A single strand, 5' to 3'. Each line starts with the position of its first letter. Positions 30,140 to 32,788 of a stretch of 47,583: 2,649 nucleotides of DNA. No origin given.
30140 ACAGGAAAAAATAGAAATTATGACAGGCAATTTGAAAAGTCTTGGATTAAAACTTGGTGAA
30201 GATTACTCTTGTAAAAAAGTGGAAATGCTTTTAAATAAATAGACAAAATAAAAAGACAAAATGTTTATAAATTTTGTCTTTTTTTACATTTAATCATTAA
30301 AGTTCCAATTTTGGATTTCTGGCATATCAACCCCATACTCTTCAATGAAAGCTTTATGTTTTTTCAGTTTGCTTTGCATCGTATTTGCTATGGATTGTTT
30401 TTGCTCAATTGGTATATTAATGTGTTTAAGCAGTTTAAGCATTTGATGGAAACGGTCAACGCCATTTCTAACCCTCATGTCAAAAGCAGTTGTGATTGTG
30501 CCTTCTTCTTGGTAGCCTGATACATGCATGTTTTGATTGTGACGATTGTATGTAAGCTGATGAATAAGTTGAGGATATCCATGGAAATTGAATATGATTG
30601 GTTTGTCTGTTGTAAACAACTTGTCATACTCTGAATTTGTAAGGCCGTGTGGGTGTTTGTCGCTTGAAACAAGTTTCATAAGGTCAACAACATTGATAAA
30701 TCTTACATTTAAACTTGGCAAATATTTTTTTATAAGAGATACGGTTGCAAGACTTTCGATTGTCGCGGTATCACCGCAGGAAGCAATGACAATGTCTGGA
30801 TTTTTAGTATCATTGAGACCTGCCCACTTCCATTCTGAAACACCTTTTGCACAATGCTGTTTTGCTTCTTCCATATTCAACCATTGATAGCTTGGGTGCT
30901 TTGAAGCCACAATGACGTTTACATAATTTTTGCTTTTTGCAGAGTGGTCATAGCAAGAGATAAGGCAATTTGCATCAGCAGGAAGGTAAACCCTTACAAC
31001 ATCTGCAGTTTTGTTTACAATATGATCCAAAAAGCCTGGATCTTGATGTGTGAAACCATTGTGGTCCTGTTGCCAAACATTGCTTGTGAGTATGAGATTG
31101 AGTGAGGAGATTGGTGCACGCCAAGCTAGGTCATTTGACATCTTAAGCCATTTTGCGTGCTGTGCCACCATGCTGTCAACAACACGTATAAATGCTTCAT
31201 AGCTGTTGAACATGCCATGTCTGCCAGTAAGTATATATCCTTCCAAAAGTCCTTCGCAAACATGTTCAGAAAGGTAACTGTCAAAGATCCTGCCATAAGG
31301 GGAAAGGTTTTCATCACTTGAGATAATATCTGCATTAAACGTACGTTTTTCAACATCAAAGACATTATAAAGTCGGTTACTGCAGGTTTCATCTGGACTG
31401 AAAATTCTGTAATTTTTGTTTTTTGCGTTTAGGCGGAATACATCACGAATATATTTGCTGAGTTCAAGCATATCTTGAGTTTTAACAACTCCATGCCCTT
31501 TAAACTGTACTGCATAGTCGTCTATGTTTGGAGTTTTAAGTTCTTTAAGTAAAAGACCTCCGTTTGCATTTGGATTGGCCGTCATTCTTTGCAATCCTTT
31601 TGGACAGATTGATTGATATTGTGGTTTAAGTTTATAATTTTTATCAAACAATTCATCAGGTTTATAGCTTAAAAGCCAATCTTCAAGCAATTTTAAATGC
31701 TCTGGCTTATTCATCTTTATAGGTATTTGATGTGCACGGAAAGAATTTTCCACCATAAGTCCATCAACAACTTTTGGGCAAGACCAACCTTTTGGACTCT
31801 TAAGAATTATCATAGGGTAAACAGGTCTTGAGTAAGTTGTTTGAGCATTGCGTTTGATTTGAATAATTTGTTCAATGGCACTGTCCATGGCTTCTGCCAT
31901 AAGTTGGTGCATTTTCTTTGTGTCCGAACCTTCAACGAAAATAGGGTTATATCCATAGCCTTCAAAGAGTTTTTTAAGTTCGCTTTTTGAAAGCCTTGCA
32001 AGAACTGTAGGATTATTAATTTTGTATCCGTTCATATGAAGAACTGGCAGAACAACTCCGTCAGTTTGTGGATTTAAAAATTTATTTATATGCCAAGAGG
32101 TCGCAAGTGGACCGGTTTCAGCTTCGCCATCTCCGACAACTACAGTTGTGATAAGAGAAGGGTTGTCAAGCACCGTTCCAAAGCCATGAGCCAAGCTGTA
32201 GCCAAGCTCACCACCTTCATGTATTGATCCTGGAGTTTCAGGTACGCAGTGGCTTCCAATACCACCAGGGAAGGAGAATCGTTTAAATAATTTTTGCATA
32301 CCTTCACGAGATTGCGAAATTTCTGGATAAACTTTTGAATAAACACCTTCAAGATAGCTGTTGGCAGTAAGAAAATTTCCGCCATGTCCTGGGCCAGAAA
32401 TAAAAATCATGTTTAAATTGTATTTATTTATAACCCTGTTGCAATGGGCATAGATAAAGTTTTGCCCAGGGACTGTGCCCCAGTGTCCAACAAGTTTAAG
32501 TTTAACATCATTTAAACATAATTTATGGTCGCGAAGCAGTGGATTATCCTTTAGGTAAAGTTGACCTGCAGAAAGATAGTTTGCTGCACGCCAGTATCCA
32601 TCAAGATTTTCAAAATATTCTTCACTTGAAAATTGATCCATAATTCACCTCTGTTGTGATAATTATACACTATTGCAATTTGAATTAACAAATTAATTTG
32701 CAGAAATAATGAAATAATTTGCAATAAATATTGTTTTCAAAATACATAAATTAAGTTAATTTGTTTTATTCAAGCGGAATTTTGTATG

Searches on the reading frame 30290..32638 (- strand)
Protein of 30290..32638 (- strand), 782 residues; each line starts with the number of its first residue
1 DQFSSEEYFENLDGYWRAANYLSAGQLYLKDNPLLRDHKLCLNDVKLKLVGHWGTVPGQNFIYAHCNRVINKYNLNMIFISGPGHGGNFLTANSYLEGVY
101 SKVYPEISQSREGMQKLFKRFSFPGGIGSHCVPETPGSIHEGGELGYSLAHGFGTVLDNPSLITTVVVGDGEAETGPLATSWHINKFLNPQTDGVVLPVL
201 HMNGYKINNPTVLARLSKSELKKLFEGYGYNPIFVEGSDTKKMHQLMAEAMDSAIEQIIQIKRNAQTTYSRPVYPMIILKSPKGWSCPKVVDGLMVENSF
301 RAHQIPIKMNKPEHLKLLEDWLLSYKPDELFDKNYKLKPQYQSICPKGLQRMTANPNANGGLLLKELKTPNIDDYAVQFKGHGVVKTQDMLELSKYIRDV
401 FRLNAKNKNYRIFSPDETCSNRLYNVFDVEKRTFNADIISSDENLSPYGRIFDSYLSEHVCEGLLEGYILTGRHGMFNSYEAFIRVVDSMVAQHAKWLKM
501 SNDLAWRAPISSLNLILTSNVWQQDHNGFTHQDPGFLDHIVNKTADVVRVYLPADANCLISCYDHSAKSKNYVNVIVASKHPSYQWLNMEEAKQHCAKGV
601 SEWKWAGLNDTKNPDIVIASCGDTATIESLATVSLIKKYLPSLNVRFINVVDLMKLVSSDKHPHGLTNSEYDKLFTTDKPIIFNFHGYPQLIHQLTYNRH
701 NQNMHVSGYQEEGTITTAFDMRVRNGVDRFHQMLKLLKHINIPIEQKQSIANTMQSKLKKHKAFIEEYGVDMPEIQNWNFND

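Call 52: search_protein_families(library=pfam, proteins=[window:30290-32638:-], max_evalue=0.001)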
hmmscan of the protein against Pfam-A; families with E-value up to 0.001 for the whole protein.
window:30290-32638:- (782 aa): 3 families
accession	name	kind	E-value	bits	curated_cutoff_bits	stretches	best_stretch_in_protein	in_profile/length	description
PF09364.15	XFP_N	-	1.9e-170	566.9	23.7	1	5-362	3-363/364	XFP N-terminal domain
PF09363.15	XFP_C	-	5e-83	278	23.4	1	580-779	1-201/202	XFP C-terminal domain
PF03894.20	XFP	-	1.7e-78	262.8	22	1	393-568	3-176/177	D-xylulose 5-phosphate/D-fructose 6-phosphate phosphoketolase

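Call 57: list_cluster_members(proteins=[window:30290-32638:-, window:8827-9693:-, window:4257-5915:+, window:7107-8390:+, window:43128-44402:+, window:41660-43105:+, window:28860-29657:+, window:26399-27052:-])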
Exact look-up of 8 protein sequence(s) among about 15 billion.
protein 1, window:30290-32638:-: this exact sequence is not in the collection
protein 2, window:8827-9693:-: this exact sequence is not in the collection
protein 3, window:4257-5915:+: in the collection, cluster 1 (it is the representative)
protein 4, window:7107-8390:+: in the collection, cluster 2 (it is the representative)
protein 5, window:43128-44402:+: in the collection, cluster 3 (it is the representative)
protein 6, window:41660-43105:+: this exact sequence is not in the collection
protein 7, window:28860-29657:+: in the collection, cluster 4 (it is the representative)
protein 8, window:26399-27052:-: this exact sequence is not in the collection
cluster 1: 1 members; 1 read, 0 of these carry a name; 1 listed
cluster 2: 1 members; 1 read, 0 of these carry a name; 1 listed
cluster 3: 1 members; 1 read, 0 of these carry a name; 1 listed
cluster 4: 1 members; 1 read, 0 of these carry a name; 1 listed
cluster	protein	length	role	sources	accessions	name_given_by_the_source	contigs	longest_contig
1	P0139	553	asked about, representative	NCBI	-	-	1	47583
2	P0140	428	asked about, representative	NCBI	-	-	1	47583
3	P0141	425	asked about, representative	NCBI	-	-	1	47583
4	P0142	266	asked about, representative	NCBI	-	-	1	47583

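Call 68: find_homologous_proteins(query=window:30290-32638:-, max_evalue=1e-100)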
Query window:30290-32638:- (782 aa): 8000 proteins with E <= 1e-100 among 8000 candidates; the best 120 are listed.
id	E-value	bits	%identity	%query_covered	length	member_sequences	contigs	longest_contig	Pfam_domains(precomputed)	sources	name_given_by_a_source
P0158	0.0e+0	1842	100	100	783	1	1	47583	PF09363.16,PF09364.16,PF03894.21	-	-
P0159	0.0e+0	1653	87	100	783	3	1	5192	PF09363.16,PF09364.16,PF03894.21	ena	-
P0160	0.0e+0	1430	76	100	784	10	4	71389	PF09363.16,PF09364.16,PF03894.21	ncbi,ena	-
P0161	0.0e+0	1428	76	100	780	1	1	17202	PF09363.16,PF09364.16,PF03894.21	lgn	-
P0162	0.0e+0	1424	75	100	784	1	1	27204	PF09363.16,PF09364.16,PF03894.21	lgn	-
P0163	0.0e+0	1423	75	100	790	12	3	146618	PF09363.16,PF09364.16,PF03894.21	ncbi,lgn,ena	-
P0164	0.0e+0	1409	74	100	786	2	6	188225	PF09363.16,PF09364.16,PF03894.21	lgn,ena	-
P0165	0.0e+0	1409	74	100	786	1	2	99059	PF09363.16,PF09364.16,PF03894.21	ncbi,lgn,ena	-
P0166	0.0e+0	1407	74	100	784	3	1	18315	PF09363.16,PF09364.16,PF03894.21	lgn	-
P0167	0.0e+0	1406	75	100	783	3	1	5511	PF09363.16,PF09364.16,PF03894.21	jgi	-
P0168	0.0e+0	1404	74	100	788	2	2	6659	PF09363.16,PF09364.16,PF03894.21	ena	-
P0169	0.0e+0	1398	73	100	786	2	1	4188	PF09363.16,PF09364.16,PF03894.21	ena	-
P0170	0.0e+0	1396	74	100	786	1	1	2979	PF09363.16,PF09364.16,PF03894.21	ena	-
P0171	0.0e+0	1392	73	100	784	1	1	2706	PF09363.16,PF09364.16,PF03894.21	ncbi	-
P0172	0.0e+0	1391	74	99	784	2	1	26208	PF09363.16,PF09364.16,PF03894.21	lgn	-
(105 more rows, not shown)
